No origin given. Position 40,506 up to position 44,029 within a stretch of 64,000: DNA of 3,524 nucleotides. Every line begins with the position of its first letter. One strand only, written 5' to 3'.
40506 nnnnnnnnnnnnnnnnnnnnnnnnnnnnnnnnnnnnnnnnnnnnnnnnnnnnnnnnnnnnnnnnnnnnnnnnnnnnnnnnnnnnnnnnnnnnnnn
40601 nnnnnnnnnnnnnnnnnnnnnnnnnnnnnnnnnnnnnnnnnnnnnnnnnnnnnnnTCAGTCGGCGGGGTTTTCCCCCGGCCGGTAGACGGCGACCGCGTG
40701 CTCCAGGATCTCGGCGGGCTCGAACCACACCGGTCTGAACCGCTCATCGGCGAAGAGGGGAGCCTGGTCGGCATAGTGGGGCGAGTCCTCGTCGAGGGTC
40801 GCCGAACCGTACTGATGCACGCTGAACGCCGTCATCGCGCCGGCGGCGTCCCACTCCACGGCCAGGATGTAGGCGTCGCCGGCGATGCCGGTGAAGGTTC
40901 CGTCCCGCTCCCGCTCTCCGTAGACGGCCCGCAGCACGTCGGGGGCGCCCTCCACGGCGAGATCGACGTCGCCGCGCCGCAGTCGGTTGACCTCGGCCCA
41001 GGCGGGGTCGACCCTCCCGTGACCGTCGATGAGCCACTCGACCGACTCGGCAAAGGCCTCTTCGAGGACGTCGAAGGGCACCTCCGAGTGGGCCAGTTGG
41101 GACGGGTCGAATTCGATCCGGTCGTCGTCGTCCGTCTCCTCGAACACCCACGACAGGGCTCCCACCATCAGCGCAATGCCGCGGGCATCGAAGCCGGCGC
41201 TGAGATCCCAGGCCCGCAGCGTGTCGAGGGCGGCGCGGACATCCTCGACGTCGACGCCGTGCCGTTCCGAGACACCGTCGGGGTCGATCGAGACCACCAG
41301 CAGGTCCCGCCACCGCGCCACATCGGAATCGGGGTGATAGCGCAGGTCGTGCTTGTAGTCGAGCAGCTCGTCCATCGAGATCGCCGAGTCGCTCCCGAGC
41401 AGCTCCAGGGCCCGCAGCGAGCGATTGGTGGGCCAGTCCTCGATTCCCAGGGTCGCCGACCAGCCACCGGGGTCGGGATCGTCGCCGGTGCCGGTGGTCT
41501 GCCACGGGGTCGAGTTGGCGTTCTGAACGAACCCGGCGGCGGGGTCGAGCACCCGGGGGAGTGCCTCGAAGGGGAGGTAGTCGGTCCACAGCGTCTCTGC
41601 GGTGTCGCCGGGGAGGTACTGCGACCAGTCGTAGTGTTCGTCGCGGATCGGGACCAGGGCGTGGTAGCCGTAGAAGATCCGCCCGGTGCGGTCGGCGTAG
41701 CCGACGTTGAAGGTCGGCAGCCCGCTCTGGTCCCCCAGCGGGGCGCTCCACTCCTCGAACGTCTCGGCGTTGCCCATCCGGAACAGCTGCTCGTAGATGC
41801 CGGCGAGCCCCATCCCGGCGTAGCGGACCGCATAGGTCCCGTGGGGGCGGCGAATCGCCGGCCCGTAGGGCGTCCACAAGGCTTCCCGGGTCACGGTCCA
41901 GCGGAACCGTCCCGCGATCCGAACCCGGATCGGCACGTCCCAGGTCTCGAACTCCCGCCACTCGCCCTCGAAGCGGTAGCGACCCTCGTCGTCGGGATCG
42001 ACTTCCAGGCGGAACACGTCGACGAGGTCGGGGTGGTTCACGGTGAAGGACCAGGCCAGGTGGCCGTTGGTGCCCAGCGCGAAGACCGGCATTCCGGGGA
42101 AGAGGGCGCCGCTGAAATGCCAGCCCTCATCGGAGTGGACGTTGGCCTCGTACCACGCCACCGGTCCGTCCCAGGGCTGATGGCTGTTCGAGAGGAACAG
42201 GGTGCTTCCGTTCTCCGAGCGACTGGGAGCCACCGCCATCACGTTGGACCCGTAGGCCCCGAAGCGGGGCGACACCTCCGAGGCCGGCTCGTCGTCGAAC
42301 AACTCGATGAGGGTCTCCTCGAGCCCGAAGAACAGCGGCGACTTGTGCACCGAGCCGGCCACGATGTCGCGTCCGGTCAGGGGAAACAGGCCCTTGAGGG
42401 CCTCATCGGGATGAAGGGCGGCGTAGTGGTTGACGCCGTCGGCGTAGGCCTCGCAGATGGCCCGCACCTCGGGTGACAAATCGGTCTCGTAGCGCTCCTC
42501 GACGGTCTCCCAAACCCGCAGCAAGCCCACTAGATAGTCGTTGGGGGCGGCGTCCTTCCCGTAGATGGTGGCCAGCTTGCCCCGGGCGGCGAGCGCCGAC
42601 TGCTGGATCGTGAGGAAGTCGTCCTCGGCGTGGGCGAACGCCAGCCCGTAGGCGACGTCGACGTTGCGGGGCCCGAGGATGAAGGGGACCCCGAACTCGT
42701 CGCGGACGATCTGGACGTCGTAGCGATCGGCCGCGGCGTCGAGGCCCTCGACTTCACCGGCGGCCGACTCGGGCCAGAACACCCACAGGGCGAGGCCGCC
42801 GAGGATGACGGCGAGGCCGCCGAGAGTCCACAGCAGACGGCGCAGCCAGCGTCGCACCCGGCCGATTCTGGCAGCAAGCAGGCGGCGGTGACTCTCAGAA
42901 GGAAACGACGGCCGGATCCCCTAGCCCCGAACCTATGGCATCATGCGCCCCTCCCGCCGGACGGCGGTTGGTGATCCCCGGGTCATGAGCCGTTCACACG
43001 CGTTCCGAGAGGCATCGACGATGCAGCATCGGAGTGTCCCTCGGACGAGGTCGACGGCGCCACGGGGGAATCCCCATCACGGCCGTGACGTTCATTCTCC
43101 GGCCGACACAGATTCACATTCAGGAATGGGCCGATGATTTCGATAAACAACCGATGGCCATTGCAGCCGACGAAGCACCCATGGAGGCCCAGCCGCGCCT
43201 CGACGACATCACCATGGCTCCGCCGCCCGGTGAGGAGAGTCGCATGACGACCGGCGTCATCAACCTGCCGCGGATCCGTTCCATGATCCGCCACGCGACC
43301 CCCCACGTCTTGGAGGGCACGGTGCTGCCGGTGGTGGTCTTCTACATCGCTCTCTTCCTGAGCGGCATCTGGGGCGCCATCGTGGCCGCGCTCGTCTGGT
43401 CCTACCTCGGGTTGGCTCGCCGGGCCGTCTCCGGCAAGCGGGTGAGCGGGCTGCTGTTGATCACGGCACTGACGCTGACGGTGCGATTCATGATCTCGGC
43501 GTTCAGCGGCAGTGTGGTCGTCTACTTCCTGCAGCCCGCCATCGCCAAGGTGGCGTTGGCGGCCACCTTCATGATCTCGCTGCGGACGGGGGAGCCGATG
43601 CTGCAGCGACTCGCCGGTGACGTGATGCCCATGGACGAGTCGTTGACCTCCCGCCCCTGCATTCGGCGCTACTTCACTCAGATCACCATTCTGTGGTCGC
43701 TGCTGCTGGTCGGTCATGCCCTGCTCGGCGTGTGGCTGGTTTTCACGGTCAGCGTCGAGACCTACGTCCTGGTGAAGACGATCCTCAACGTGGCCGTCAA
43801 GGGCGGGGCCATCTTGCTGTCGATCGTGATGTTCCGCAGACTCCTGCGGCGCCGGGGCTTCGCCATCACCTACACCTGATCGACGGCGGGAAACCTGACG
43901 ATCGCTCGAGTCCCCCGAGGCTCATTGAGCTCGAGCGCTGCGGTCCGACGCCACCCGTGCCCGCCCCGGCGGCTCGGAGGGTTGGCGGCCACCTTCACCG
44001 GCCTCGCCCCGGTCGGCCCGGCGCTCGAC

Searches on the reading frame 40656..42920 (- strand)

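Call 39: search_protein_families(library=pfam, proteins=[window:40656-42920:-], max_evalue=0.00001)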
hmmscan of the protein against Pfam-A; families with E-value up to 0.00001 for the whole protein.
window:40656-42920:- (754 aa): 1 family
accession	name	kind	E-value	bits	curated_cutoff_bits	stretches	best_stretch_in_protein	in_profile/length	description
PF01804.23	Penicil_amidase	-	1.4e-107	361.9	21.3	1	68-738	1-673/675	Penicillin amidase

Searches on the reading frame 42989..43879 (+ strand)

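Call 39: search_protein_families(library=pfam, proteins=[window:42989-43879:+], max_evalue=0.00001)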
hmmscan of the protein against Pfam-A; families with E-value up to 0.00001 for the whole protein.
window:42989-43879:+ (296 aa): 2 families
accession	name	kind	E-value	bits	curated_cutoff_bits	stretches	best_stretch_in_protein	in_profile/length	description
PF11361.13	DUF3159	-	2.7e-06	27.8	34.2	1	111-287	10-186/188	Protein of unknown function (DUF3159)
PF04279.20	IspA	-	5.1e-06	27.2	28.7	1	112-284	7-171/176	Intracellular septation protein A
